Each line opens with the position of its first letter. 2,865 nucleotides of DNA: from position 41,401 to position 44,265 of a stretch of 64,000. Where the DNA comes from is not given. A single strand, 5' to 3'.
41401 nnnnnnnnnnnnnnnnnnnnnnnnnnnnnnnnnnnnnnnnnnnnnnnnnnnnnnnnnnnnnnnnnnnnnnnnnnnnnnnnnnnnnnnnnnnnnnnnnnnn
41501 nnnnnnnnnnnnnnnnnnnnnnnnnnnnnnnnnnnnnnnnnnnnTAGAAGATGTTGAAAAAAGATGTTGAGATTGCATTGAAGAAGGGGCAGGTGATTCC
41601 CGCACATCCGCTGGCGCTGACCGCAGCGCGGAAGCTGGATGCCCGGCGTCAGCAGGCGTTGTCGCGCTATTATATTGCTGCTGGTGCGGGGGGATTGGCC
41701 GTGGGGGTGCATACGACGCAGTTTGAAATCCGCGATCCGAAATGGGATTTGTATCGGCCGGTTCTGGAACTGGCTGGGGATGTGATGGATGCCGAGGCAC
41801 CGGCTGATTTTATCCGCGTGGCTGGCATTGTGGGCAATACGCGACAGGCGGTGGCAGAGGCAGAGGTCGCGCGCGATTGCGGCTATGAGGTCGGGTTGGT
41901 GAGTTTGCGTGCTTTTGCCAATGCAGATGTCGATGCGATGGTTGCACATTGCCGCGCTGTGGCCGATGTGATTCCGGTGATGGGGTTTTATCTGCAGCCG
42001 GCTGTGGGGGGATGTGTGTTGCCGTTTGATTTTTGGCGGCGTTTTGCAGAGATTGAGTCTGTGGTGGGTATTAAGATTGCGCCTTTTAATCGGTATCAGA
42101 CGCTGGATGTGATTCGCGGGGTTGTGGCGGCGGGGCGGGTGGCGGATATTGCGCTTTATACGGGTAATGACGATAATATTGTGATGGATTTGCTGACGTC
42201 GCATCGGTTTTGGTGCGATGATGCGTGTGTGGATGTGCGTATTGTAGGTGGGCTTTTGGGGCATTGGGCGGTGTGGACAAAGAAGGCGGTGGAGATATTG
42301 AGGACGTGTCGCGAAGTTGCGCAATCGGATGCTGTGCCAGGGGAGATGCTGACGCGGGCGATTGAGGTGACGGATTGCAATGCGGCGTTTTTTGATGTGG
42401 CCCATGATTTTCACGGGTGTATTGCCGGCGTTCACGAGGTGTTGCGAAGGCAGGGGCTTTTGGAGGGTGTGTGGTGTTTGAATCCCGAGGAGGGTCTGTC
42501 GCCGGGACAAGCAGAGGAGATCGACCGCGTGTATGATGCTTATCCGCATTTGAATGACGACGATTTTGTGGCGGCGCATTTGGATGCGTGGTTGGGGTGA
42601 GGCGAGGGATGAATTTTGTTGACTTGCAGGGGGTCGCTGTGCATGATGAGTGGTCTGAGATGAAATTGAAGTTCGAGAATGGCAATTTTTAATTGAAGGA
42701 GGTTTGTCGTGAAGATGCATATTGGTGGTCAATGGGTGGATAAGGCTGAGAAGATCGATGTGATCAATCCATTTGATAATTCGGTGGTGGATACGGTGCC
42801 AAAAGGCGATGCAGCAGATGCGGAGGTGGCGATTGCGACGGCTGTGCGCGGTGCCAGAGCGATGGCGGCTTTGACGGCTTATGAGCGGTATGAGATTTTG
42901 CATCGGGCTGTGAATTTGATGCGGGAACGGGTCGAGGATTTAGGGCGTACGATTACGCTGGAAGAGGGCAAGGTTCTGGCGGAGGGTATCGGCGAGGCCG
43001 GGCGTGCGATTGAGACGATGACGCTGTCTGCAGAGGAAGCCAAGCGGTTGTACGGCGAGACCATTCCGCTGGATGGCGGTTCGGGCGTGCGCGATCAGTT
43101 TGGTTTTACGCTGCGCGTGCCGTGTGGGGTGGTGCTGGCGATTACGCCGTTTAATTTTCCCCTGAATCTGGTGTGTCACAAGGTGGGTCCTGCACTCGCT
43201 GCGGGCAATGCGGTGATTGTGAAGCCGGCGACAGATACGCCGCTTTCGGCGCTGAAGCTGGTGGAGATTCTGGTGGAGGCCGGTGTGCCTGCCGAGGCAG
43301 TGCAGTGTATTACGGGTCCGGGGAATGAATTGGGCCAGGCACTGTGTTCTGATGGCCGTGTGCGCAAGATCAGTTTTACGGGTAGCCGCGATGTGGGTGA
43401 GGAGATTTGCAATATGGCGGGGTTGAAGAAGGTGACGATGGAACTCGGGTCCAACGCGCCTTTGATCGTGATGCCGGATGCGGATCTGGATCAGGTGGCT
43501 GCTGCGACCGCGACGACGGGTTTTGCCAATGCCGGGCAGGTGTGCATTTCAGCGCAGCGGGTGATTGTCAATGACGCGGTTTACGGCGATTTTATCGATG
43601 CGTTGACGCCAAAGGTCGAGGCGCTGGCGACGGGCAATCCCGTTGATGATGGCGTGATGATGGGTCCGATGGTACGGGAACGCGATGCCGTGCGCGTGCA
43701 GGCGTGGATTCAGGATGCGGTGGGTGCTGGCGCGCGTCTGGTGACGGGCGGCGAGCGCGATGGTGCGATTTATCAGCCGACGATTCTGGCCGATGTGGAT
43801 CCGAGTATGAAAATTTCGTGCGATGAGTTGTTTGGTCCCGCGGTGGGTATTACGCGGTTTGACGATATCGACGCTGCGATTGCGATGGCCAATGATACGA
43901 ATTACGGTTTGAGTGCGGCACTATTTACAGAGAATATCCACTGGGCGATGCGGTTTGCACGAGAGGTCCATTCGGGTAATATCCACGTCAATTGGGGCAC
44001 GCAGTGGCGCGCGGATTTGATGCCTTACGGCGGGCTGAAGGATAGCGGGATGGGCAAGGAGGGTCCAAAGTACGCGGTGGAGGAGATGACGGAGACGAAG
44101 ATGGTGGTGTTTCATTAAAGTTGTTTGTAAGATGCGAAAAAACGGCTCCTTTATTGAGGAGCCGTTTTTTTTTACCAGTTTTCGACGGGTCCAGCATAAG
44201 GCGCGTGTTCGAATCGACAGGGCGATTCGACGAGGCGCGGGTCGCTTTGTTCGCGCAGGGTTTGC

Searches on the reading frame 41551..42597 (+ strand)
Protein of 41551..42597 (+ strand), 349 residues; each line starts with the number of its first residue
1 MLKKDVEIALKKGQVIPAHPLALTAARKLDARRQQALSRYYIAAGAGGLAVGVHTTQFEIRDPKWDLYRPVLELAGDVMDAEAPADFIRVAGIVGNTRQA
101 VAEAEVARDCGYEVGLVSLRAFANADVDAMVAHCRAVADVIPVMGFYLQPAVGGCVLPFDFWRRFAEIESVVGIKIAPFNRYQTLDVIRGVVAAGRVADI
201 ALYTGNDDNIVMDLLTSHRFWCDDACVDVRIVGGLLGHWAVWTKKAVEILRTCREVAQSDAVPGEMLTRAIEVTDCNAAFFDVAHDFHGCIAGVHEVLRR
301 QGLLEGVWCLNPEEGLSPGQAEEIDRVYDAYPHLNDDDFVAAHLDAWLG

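Call 27: search_protein_families(library=pfam, proteins=[window:41551-42597:+], max_evalue=0.001)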
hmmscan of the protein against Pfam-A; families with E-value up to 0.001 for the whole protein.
window:41551-42597:+ (349 aa): 1 family
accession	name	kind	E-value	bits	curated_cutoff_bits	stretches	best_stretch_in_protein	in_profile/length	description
PF00701.28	DHDPS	-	7.4e-07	28.6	22.1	1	16-212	6-192/289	Dihydrodipicolinate synthetase family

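Call 31: search_protein_families(library=ncbifam, proteins=[window:41551-42597:+], max_evalue=0.00001)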
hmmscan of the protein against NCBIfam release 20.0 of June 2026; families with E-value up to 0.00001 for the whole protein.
window:41551-42597:+ (349 aa): 0 families

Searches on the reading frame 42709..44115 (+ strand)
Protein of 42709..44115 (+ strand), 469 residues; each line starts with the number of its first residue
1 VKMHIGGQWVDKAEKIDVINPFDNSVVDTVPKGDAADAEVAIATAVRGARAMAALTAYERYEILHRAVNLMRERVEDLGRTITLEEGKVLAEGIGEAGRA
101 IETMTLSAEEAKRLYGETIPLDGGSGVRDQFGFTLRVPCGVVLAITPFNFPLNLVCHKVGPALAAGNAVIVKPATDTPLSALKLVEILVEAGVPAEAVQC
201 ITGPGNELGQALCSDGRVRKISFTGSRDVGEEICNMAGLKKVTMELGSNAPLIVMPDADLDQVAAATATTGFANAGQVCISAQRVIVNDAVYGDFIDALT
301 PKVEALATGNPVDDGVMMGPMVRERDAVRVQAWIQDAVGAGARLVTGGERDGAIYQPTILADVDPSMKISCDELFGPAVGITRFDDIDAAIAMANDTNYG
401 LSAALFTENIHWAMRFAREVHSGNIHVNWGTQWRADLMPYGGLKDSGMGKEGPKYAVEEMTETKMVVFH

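Call 31: search_protein_families(library=ncbifam, proteins=[window:42709-44115:+], max_evalue=0.00001)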
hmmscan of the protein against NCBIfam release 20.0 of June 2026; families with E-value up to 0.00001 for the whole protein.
window:42709-44115:+ (469 aa): 45 families (the best 25 are shown)
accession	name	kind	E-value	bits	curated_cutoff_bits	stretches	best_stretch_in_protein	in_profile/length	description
NF040648.1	lactal_redase_Meth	equivalog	5e-156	520.3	650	1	3-469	1-463/463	lactaldehyde dehydrogenase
TIGR01780.1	SSADH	subfamily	3.3e-122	408.6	646.35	1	18-464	1-448/448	succinate-semialdehyde dehydrogenase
NF047626.1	SulfactDhSafD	equivalog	4.5e-118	395.2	700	1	16-467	3-453/454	sulfoacetaldehyde dehydrogenase SafD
NF008415.0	PRK11241.1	equivalog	5.8e-118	394.6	828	1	4-466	14-478/482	NADP-dependent succinate-semialdehyde dehydrogenase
TIGR03250.1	PhnAcAld_DH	equivalog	6.2e-118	394.4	635.65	1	3-466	6-468/472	phosphonoacetaldehyde dehydrogenase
NF009725.0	PRK13252.1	equivalog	2.6e-109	365.8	593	1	3-467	9-478/488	betaine-aldehyde dehydrogenase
TIGR01804.1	BADH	equivalog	2.3e-108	362.7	668.6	1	5-464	2-467/467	betaine-aldehyde dehydrogenase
NF042993.1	AlphKGSA_gudD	equivalog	9.4e-106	354.4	770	1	3-467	6-479/481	alpha-ketoglutaric semialdehyde dehydrogenase GucD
NF006916.0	PRK09407.1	equivalog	3.9e-104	349.1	521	1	11-466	31-490/526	succinic semialdehyde dehydrogenase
NF040869.1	G3PDH_Arch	equivalog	1.5e-102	343.9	780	1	2-468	21-491/502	NADP-dependent glyceraldehyde-3-phosphate dehydrogenase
TIGR02299.1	HpaE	equivalog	1.7e-100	337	638.35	1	3-467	3-475/488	5-carboxymethyl-2-hydroxymuconate semialdehyde dehydrogenase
NF052305.1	DioxValDhHalo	equivalog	6e-100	335.4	750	1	4-447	8-458/483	2,5-dioxovalerate dehydrogenase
NF010000.0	PRK13473.1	subfamily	1.5e-99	333.8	615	1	2-468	4-472/475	aminobutyraldehyde dehydrogenase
NF045736.1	PaDhStyDRhodo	equivalog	4.4e-98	328.9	800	1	2-466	4-475/479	phenylacetaldehyde dehydrogenase StyD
NF007497.0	PRK10090.1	equivalog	1.2e-97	327.7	500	1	2-467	8-476/480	aldehyde dehydrogenase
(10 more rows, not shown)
